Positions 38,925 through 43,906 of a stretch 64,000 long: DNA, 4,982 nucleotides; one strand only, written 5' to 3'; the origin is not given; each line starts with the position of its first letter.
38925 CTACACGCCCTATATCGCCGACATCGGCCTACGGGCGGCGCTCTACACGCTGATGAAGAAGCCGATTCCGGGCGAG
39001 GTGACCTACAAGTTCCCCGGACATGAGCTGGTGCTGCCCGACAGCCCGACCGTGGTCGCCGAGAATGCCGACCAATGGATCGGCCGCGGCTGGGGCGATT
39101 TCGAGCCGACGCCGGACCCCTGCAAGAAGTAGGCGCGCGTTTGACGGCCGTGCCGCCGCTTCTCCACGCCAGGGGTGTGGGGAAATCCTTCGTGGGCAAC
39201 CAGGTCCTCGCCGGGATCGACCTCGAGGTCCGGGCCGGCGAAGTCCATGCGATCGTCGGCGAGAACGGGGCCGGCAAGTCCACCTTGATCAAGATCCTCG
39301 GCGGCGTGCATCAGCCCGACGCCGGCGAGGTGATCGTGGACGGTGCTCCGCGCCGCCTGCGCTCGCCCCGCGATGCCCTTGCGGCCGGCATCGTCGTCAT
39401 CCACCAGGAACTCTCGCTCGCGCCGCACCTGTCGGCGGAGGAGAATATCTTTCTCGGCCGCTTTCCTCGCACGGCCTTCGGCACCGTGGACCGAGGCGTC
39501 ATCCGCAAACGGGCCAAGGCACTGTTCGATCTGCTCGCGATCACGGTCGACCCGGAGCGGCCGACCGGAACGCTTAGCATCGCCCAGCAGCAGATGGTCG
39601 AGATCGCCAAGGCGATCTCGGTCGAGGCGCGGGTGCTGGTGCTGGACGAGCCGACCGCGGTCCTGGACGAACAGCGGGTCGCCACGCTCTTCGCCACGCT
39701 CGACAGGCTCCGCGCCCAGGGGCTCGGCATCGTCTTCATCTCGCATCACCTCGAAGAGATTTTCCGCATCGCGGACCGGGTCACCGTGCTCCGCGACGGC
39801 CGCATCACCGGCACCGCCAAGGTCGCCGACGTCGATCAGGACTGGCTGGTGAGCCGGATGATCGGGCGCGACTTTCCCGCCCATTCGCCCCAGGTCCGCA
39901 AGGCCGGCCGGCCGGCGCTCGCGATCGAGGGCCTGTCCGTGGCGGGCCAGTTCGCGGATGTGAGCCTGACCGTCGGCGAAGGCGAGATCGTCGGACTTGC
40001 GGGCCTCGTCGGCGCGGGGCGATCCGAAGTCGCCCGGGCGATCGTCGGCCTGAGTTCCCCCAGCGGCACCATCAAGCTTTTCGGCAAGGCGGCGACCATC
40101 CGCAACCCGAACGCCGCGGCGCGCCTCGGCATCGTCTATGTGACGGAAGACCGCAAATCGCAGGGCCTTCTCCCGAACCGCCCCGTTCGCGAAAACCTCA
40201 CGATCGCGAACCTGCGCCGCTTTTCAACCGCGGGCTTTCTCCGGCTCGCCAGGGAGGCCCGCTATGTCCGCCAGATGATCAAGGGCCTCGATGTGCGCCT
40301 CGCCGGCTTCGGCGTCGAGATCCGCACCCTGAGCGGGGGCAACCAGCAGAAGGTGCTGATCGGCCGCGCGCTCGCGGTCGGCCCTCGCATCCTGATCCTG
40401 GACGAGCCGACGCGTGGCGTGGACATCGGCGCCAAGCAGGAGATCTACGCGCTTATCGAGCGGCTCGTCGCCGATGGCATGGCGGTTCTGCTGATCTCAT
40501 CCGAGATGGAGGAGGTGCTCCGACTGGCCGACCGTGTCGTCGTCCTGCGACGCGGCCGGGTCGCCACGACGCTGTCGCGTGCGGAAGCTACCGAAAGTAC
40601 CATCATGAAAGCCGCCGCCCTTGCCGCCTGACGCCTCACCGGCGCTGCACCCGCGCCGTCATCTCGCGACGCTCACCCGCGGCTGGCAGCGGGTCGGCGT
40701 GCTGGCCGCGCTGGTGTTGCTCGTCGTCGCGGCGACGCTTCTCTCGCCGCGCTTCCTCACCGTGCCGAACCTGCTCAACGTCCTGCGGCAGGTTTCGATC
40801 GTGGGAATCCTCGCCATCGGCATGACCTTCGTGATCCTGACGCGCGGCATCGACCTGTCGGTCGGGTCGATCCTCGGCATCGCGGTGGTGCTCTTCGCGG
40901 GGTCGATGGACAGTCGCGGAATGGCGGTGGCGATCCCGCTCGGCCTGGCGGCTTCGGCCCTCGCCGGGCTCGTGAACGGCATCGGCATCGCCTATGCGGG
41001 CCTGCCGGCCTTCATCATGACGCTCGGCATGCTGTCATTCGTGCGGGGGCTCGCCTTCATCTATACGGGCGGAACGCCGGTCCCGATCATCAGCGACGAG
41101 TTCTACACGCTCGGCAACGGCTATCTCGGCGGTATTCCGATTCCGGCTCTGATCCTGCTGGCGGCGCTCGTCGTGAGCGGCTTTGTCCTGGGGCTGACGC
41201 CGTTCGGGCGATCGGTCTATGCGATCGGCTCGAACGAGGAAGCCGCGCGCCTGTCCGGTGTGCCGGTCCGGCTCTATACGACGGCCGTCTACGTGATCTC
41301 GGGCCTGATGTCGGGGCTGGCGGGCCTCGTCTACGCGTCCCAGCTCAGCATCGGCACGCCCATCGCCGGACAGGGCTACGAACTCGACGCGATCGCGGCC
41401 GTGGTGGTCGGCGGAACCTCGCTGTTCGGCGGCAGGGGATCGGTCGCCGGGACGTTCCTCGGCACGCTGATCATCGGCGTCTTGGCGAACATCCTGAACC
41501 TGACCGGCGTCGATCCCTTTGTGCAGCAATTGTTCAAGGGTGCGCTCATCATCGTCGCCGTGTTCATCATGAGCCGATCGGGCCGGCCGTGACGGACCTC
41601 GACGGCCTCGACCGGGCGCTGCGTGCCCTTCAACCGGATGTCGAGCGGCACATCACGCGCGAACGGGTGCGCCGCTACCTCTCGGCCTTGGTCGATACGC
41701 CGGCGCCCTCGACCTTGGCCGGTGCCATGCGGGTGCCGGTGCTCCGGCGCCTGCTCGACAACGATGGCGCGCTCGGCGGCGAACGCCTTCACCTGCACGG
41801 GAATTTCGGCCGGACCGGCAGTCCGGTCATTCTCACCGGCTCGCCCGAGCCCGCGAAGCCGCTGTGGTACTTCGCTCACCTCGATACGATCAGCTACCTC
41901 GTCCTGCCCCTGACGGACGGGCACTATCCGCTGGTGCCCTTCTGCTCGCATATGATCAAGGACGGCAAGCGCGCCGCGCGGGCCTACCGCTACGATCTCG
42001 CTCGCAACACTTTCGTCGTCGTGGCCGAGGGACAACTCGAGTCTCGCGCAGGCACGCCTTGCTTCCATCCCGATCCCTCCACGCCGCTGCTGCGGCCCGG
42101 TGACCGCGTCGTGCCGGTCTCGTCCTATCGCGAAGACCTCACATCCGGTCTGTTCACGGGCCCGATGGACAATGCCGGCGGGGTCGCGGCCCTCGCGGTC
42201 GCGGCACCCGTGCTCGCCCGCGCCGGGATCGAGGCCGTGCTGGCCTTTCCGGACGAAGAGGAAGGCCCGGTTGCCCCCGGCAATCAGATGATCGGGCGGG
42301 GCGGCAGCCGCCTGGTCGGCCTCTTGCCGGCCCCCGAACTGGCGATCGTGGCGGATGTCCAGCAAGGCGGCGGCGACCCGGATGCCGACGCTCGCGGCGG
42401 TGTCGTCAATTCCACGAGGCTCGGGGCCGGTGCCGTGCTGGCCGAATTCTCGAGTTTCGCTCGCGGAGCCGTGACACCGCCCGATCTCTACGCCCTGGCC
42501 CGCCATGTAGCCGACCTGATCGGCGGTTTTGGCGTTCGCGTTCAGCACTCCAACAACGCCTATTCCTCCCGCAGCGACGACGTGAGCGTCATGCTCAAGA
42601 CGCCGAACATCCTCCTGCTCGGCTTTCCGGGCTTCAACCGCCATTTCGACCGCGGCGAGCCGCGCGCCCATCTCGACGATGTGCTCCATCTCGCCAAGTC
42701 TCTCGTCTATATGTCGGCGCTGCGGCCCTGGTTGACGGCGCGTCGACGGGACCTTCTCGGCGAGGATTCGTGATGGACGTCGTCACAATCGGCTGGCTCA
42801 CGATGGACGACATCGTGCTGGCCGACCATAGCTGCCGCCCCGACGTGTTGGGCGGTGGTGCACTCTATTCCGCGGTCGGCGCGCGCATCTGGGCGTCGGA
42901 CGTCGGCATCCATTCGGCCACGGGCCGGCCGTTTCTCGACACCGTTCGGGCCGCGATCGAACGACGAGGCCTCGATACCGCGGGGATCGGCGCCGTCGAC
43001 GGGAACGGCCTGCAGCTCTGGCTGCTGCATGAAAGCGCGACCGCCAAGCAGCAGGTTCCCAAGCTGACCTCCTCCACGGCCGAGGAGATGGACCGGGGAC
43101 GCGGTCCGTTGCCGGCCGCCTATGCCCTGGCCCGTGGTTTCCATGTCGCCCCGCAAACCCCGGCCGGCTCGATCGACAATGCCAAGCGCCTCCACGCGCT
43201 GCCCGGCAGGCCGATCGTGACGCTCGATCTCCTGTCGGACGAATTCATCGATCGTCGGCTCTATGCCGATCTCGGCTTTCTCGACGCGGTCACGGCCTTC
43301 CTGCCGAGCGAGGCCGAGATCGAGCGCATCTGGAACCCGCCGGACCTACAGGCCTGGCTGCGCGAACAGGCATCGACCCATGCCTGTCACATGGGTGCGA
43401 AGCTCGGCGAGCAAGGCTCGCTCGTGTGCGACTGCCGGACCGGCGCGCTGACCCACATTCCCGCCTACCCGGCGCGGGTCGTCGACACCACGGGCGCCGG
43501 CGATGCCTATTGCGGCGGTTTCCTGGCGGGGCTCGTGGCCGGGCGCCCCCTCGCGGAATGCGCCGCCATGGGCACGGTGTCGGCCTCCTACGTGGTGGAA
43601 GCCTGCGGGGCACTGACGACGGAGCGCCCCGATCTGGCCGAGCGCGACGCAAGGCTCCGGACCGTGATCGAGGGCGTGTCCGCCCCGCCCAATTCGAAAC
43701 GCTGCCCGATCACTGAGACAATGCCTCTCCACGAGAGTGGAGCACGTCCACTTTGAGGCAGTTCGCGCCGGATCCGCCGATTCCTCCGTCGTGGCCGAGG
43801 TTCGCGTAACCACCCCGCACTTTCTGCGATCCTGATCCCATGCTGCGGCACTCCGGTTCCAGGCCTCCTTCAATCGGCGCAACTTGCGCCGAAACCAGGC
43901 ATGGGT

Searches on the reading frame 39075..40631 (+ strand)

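Call 34: search_protein_families(library=pfam, proteins=[window:39075-40631:+], max_evalue=0.0001)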
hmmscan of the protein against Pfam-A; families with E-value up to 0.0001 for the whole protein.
window:39075-40631:+ (518 aa): 3 families
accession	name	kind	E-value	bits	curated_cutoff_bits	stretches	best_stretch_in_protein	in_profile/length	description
PF00005.33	ABC_tran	-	7.4e-54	182.5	25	2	46-195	2-137/137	ABC transporter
PF13304.12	AAA_21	-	1e-09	39.3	27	0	57-81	1-25/304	AAA domain, putative AbiEii toxin, Type IV TA system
PF09818.15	ABC_ATPase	-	2.6e-05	23.8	23.2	0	454-508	205-263/283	P-loop domain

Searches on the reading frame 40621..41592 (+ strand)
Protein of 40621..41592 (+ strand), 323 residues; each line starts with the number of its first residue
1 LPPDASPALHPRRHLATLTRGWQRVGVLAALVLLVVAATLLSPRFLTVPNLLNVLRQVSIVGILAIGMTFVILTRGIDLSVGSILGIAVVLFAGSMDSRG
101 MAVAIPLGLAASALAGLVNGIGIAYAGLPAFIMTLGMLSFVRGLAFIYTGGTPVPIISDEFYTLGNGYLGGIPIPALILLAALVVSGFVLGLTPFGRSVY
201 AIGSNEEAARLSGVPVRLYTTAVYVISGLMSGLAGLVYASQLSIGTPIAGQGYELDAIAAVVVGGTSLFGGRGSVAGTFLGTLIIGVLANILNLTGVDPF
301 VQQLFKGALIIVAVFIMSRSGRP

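Call 34: search_protein_families(library=pfam, proteins=[window:40621-41592:+], max_evalue=0.0001)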
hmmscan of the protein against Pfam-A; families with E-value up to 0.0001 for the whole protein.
window:40621-41592:+ (323 aa): 1 family
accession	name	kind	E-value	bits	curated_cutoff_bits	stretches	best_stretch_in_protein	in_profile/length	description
PF02653.21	BPD_transp_2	-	1.6e-42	146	26.8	1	50-314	1-269/269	Branched-chain amino acid transport system / permease component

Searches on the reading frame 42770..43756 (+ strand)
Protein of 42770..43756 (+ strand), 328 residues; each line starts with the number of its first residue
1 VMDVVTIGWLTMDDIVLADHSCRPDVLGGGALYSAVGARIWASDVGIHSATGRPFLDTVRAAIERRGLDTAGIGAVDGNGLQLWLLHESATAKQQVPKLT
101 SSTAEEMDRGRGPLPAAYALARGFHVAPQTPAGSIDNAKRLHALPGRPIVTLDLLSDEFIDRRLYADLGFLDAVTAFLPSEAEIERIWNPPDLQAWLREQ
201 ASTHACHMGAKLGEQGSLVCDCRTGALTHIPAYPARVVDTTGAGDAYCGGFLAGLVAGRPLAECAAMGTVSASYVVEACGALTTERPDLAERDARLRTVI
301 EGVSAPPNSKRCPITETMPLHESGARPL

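Call 34: search_protein_families(library=pfam, proteins=[window:42770-43756:+], max_evalue=0.0001)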
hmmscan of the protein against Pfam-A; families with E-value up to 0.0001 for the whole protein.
window:42770-43756:+ (328 aa): 1 family
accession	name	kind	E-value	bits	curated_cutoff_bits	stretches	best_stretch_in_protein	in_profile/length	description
PF00294.29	PfkB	-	8.4e-23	81.6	25.8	1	171-283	181-297/302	pfkB family carbohydrate kinase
